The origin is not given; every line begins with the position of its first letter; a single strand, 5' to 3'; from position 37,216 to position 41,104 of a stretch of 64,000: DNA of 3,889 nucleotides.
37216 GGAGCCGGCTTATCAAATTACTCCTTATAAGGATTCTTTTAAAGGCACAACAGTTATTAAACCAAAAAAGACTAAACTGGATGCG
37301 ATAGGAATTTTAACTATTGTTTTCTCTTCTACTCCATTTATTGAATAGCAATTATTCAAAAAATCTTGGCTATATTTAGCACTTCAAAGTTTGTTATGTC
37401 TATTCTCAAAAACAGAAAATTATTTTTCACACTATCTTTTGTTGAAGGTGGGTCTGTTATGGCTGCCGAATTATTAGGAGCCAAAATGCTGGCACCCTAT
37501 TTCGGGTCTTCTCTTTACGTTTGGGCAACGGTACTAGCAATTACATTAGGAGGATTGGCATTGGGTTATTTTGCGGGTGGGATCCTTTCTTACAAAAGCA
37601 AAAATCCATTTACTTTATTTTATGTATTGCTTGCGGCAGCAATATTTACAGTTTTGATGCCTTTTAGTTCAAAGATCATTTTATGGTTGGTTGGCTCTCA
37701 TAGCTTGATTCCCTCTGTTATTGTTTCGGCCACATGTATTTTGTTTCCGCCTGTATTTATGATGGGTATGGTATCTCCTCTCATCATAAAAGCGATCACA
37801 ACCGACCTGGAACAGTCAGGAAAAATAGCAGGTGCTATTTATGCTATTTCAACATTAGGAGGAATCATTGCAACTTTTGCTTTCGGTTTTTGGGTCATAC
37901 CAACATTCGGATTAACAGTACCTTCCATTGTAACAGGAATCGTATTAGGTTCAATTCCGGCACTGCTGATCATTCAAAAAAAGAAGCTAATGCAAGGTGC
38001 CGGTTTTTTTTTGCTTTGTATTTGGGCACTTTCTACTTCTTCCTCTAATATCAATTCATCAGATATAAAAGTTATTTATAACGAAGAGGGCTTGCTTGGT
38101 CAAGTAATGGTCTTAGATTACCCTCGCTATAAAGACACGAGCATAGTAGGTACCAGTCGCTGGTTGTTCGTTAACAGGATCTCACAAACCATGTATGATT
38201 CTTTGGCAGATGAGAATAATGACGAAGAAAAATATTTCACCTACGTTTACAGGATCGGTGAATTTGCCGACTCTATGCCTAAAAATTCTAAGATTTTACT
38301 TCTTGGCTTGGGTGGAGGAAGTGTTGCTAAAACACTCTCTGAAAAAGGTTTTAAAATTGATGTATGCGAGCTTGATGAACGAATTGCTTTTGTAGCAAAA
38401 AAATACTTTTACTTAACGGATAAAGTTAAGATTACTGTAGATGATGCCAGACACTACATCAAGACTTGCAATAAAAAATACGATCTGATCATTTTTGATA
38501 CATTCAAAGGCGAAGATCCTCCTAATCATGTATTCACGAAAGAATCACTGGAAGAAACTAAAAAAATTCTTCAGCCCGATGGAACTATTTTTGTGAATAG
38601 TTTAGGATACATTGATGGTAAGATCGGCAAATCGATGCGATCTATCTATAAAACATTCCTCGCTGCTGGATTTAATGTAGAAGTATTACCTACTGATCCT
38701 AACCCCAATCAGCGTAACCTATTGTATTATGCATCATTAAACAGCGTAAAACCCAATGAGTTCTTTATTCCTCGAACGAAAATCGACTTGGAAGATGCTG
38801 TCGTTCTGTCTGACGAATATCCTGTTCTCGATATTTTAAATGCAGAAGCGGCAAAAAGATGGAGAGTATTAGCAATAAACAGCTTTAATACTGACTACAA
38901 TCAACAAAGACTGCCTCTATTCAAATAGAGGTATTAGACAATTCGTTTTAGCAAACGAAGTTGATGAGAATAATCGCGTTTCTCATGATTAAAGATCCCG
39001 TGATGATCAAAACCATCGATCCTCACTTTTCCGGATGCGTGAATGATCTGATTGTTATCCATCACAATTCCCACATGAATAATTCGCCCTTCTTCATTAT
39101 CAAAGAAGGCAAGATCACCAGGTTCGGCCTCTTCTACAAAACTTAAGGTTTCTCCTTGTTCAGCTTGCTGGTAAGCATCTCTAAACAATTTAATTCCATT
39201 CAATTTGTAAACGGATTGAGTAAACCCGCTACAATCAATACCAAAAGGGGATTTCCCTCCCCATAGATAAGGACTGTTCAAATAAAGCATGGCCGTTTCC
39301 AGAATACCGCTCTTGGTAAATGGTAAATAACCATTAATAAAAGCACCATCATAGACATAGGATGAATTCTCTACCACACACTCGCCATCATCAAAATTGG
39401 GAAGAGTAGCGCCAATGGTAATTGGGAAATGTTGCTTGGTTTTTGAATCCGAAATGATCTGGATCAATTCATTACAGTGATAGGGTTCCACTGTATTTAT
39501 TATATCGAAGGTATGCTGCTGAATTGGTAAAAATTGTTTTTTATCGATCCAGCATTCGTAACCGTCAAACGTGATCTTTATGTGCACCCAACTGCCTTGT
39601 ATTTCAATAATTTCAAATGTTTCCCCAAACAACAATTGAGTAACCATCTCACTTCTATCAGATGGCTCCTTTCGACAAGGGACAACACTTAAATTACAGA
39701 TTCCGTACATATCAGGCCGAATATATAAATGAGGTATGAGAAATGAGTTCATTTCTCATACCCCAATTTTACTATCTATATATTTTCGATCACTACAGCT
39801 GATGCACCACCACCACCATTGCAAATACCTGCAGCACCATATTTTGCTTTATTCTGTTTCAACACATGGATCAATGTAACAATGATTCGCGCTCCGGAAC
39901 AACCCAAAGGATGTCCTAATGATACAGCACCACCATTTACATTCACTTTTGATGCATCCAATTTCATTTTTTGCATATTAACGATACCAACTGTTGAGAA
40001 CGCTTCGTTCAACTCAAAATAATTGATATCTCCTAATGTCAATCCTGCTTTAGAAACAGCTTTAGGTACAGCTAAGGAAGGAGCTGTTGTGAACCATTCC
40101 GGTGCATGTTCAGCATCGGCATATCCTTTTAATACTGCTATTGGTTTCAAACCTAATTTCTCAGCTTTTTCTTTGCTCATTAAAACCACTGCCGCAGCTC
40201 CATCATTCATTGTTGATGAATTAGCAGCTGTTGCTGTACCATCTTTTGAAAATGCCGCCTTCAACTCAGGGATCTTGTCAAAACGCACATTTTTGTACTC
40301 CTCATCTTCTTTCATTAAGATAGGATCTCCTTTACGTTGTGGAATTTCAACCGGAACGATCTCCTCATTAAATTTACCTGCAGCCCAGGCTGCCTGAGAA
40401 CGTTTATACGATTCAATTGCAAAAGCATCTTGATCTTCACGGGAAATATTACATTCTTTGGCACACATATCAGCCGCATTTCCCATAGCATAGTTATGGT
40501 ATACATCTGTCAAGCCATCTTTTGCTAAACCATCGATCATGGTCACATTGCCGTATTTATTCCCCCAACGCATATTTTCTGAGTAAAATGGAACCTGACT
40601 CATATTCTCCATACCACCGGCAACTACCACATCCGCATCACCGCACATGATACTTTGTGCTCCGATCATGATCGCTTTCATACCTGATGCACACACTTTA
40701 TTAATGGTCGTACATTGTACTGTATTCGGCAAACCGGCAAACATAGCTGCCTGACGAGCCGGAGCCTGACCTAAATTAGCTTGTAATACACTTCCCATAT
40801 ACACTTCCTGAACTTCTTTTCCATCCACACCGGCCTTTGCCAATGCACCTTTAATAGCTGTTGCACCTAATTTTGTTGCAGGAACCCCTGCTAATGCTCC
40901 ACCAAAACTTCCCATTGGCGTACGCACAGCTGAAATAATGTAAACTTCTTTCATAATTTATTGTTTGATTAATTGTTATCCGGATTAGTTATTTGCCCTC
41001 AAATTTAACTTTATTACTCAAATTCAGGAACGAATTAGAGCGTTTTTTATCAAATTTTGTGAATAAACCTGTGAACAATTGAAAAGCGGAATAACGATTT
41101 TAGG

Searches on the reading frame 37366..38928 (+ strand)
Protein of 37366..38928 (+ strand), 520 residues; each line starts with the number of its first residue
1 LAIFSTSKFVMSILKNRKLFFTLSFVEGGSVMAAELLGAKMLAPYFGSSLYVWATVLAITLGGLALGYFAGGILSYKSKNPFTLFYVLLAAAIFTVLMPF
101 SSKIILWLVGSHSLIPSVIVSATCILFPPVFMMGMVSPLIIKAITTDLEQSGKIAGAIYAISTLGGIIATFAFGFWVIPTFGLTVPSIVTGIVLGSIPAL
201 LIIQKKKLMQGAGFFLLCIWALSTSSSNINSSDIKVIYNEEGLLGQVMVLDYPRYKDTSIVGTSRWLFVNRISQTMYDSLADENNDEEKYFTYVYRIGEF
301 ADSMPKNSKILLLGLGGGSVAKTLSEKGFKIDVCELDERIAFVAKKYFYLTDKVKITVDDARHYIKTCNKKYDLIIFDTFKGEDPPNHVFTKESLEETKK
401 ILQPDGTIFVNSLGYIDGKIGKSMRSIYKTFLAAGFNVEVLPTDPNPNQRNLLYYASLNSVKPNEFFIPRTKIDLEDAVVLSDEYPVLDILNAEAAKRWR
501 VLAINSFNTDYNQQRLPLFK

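Call 25: search_protein_families(library=pfam, proteins=[window:37366-38928:+], max_evalue=0.00001)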
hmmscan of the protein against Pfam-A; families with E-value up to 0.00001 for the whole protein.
window:37366-38928:+ (520 aa): 1 family
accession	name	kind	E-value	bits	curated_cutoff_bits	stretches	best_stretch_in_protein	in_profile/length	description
PF01564.23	Spermine_synth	-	6.5e-12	45.8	22.9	1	303-410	15-130/186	Spermine/spermidine synthase domain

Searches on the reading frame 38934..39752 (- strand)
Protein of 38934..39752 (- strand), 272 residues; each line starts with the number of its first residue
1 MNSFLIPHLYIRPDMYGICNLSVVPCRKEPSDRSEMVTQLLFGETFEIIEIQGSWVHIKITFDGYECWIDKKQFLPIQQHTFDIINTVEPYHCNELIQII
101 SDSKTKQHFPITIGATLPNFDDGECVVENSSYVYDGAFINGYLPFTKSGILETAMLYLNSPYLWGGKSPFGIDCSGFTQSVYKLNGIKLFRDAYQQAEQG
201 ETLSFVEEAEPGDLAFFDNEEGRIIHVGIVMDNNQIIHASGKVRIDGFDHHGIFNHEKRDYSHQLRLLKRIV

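Call 25: search_protein_families(library=pfam, proteins=[window:38934-39752:-], max_evalue=0.00001)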
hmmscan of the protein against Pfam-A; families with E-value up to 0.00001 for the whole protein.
window:38934-39752:- (272 aa): 3 families
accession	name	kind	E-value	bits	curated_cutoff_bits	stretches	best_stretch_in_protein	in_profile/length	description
PF00877.26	NLPC_P60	-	3.2e-24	85.4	23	1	160-250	2-93/105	NlpC/P60 family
PF18348.7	SH3_16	-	4.6e-14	52.4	25.8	1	27-73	2-48/49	Bacterial dipeptidyl-peptidase Sh3 domain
PF08239.17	SH3_3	-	2.2e-09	37.8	27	1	23-71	2-50/54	Bacterial SH3 domain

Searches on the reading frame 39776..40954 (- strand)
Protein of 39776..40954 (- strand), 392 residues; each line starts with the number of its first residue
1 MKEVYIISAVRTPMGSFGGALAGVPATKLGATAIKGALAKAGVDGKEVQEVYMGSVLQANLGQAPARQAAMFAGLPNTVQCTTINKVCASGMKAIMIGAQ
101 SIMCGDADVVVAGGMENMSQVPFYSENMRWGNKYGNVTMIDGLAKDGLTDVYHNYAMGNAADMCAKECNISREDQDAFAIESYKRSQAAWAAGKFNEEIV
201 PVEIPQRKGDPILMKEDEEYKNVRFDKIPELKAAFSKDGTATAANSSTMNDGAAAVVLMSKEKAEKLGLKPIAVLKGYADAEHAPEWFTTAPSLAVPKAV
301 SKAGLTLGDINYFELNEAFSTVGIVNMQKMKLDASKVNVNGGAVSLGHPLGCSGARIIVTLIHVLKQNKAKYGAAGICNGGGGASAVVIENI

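Call 25: search_protein_families(library=pfam, proteins=[window:39776-40954:-], max_evalue=0.00001)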
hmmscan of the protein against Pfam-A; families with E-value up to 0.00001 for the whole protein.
window:39776-40954:- (392 aa): 3 families
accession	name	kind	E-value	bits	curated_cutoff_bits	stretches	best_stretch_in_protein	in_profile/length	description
PF00108.29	Thiolase_N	-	1.8e-99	332.8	26.4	1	4-262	1-260/260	Thiolase, N-terminal domain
PF02803.24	Thiolase_C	-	1.4e-45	154.3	27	1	269-390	1-122/123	Thiolase, C-terminal domain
PF22691.2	Thiolase_C_1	-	8.8e-06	25.9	28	0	282-331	10-59/144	Thiolase C-terminal domain-like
